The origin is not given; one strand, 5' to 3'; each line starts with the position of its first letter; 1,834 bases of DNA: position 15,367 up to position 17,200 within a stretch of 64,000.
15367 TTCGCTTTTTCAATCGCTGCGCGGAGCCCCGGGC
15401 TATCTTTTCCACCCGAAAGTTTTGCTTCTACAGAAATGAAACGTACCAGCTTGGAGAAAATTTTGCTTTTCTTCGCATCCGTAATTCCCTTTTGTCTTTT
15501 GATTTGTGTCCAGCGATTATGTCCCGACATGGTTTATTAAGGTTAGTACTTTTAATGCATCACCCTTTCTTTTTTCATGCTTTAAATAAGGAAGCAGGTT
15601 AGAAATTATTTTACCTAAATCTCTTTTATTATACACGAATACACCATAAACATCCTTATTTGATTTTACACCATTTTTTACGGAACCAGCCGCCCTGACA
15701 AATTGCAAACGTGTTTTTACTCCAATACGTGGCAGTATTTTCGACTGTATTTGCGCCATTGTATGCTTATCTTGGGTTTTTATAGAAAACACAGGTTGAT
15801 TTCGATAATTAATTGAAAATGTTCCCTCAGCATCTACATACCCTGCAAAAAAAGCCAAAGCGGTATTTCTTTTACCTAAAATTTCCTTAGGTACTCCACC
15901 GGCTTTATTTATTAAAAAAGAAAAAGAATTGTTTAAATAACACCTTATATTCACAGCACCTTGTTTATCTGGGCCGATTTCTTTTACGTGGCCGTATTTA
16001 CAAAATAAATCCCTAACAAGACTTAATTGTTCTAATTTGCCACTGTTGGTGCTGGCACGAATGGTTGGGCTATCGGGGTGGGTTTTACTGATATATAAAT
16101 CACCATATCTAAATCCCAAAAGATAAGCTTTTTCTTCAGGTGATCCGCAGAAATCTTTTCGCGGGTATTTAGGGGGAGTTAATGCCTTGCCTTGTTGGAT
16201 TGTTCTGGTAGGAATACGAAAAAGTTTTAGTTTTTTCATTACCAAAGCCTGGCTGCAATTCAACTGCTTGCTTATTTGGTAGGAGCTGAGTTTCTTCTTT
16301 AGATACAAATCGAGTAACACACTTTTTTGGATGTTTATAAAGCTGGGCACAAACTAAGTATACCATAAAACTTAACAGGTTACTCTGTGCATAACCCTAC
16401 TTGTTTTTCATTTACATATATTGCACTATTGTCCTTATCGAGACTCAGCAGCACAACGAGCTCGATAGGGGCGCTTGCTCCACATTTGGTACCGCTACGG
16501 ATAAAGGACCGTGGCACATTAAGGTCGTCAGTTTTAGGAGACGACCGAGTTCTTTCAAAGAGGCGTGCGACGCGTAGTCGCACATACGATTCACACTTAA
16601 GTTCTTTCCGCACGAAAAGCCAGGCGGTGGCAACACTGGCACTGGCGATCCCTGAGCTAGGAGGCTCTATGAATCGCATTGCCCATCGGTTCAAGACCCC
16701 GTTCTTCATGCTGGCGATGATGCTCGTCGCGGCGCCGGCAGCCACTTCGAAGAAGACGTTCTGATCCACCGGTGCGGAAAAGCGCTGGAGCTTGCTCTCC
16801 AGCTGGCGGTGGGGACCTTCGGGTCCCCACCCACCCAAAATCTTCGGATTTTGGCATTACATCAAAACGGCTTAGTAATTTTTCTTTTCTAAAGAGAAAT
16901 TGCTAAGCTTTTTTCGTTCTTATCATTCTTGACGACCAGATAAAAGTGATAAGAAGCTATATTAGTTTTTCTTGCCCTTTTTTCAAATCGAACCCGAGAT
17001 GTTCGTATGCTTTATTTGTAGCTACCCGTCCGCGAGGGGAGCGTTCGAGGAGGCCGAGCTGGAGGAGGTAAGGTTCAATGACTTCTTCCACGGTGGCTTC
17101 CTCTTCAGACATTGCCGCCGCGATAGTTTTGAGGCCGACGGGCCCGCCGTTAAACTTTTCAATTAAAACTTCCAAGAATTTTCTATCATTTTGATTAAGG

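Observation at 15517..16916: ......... homing endonuclease plus a 430-nt GC-rich, hairpin-dense non-coding element inserted between ruvB and yebC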

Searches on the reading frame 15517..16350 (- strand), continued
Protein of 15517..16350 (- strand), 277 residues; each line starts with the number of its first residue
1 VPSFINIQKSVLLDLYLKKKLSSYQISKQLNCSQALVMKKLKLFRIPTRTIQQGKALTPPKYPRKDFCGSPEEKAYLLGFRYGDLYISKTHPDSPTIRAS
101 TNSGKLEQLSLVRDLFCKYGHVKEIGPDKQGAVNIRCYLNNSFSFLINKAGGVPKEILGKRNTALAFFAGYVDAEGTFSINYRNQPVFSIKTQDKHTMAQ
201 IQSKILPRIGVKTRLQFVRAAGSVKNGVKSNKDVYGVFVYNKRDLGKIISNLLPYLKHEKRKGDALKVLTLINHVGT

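Call 91: fold_search(model_id=the predicted structure, library=pdb)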
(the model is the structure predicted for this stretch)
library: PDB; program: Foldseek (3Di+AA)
matches with E <= 10: 1013; with E <= 0.001: 154
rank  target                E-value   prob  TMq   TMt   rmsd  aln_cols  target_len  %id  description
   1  1dq3                  3.2e-10  1.00  0.55  0.35   8.7       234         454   22  CRYSTAL STRUCTURE OF AN ARCHAEAL INTEIN-ENCODED HOMING ENDONUCLEASE PI-PFUI (released 2000-07-05)
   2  1mow_A                1.4e-09  1.00  0.49  0.54   5.3       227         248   17  E-DreI (released 2002-11-29)
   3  1mow_G                1.4e-09  1.00  0.47  0.54   5.5       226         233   17  E-DreI (released 2002-11-29)
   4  3fd2_A                4.2e-09  1.00  0.47  0.39   9.9       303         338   15  Crystal structure of mMsoI/DNA complex with calcium (released 2009-06-30)
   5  1p8k_Z                1.1e-08  1.00  0.50  0.54   5.0       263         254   16  The structure and DNA recognition of a bifunctional homing endonuclease and group I intron splicing factor (released 2004-01-20)
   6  3uvf_A                1.4e-08  1.00  0.44  0.48   6.4       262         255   12  Expanding LAGALIDADG endonuclease scaffold diversity by rapidly surveying evolutionary sequence space (released 2012-02-29)
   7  1mow_J                1.6e-08  1.00  0.46  0.53   5.6       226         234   17  E-DreI (released 2002-11-29)
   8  2ab5_B                2.3e-08  1.00  0.46  0.50   6.1       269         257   13  bI3 LAGLIDADG Maturase (released 2005-08-30)
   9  3mxa_A                2.6e-08  1.00  0.49  0.46   8.6       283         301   14  Molecular basis of engineered meganuclease targeting of the endogenous human RAG1 locus (released 2010-10-06)
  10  3eh8_A                3.4e-08  1.00  0.49  0.53   5.5       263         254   16  Crystal structure of Y2 I-AniI variant (F13Y/S111Y)/DNA complex with calcium (released 2009-01-13)
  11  2vs8_A                3.6e-08  1.00  0.44  0.63   5.1       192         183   18  The crystal structure of I-DmoI in complex with DNA and Mn (released 2008-11-11)
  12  1ef0_A                4.0e-08  1.00  0.50  0.34   9.9       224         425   16  CRYSTAL STRUCTURE OF PI-SCEI MINIPRECURSOR (released 2000-06-07)
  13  5a0w_D                5.9e-08  1.00  0.47  0.63   5.3       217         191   16  THE CRYSTAL STRUCTURE OF I-DMOI E117A IN COMPLEX WITH ITS TARGET DNA AND IN THE PRESENCE OF 2MM MN (released 2016-05-11)
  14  2vs7_A                6.6e-08  1.00  0.46  0.66   4.8       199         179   17  The crystal structure of I-DmoI in complex with DNA and Ca (released 2008-11-11)
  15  2ab5_A                6.6e-08  1.00  0.44  0.46   6.5       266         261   13  bI3 LAGLIDADG Maturase (released 2005-08-30)
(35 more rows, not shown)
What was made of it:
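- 15517..16350 (-): Free-standing HTH + double-motif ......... homing-endonuclease gene, 277 aa, GTG start. HTH is about aa 9-56 (16183-16326), domain 1 about aa 70-158 with D84 (16099-16101), domain 2 about aa 160-274 with E175 (15826-15828). Foldseek best matches are PI-PfuI, E-DreI, I-AniI and I-DmoI, E 3e-10 to 1e-7 (call 91).
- On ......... homing endonuclease (double-motif, monomeric): Best PDB matches are PI-PfuI, E-DreI, I-AniI and I-DmoI (call 91).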

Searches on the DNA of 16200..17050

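Call 4: search_rna_families(source=window, start=16200, end=17050, threshold=evalue, max_evalue=10, show_alignments=5)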
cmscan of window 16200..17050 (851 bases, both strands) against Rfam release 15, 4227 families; matches with E-value up to 10: 7.
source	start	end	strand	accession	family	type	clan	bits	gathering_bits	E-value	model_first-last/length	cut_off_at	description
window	16867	16911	+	RF03940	MIR9563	Gene; miRNA;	-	19.2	90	0.94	1-127/127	no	MIR9563 microRNA precursor family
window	16869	16911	+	RF04106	mir-1303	Gene; miRNA;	-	19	107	1.1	1-85/85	no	mir-1303 microRNA precursor family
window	16906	16966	-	RF00657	mir-184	Gene; miRNA;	-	18.2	54.1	0.39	1-86/86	no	mir-184 microRNA precursor family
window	16241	16292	+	RF00819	mir-246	Gene; miRNA;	-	16.1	60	2.9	1-72/72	no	mir-246 microRNA precursor family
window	16869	16909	+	RF03743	MIR7696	Gene; miRNA;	-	16.1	83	6.5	1-88/88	no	MIR7696 microRNA precursor family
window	16701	16758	+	RF03024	Rothia-sucC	Cis-reg;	-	14.9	64.5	6.1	1-59/59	no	Rothia-sucC RNA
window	16811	16870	+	RF03142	L2-Alphaproteobacteria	Cis-reg; leader;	-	14.1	37.8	1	1-56/66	no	L2-Alphaproteobacteria ribosomal protein leader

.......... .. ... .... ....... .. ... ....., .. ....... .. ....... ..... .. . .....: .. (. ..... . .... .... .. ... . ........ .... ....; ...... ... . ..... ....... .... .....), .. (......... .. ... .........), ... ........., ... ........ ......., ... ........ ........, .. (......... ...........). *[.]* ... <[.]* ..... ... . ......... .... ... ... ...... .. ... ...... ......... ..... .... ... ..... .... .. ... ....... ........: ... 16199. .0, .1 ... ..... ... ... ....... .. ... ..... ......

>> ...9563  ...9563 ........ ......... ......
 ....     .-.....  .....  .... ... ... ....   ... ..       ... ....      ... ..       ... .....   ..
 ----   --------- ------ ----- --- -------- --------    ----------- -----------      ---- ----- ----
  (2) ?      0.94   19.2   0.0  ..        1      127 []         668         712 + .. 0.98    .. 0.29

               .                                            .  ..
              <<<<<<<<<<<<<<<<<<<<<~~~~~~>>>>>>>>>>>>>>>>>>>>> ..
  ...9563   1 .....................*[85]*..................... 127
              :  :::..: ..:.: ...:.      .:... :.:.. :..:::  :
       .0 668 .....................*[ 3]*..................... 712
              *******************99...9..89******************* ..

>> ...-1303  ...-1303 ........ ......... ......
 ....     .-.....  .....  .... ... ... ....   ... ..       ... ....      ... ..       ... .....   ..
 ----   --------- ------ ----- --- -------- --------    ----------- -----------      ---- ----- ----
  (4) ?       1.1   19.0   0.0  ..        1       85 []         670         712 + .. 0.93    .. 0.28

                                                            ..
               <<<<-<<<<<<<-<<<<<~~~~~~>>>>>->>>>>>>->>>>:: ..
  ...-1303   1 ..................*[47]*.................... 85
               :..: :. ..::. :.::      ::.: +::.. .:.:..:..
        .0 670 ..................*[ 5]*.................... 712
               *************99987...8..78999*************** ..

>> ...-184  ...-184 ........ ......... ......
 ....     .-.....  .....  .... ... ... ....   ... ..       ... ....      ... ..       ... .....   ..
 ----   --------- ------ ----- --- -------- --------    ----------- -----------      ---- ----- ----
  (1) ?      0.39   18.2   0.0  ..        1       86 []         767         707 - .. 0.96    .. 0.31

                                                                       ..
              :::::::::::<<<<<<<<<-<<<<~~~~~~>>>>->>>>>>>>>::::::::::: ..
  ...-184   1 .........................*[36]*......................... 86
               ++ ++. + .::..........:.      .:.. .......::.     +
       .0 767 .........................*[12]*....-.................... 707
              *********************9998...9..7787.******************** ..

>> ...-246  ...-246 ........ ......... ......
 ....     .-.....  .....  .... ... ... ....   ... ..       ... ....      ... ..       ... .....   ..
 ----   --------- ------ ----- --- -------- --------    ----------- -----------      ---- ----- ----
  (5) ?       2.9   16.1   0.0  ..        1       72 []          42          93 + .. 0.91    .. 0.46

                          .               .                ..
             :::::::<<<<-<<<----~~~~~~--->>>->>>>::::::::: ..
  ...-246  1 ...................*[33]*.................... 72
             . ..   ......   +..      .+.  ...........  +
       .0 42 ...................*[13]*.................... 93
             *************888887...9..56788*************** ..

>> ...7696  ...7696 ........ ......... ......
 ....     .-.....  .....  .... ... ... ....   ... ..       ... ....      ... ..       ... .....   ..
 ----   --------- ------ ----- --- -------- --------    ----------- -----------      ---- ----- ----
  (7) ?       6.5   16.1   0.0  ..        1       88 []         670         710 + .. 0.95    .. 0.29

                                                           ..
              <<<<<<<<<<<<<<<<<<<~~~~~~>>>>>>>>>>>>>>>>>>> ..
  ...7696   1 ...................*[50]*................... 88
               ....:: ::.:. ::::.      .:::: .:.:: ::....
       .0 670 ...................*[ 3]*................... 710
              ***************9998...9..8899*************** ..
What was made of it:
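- On Group I / group II intron: No Rfam hit at E<=10 in 16200-17050 (call 4).
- No Rfam family matches (call 4). No Intron_gpI, group II or other ribozyme hit even at E<=10 (call 4).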

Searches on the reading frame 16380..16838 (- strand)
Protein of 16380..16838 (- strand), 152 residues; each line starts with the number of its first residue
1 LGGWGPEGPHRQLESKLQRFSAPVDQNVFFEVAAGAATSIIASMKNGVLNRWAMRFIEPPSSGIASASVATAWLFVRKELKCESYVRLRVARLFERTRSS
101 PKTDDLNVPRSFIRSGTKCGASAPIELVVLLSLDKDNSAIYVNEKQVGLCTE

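Call 9: search_protein_families(library=pfam, proteins=[window:16380-16838:-], max_evalue=0.1)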
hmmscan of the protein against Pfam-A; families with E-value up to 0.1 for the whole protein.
window:16380-16838:- (152 aa): 0 families

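Call 54: find_homologous_proteins(query=window:16380-16838:-, max_evalue=10)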
Query window:16380-16838:- (152 aa): 1 proteins with E <= 10 among 45 candidates.
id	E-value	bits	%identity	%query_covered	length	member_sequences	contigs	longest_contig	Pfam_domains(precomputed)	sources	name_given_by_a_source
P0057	3.1e-94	331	99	100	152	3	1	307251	-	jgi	-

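Call 55: find_encoding_contigs(protein=P0057, flank=10000, max_places=6)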
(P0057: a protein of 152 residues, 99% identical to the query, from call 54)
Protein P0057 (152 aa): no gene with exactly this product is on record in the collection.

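Call 56: list_cluster_members(proteins=[P0057])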
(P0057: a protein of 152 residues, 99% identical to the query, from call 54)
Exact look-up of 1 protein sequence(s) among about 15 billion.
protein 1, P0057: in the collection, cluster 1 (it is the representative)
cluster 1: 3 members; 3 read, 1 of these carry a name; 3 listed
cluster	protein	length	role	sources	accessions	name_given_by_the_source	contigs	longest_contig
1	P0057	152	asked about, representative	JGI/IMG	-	-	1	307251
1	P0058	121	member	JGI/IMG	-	hypothetical protein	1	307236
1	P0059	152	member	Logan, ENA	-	-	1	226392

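Call 58: find_encoding_contigs(protein=P0058, flank=10000, max_places=6)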
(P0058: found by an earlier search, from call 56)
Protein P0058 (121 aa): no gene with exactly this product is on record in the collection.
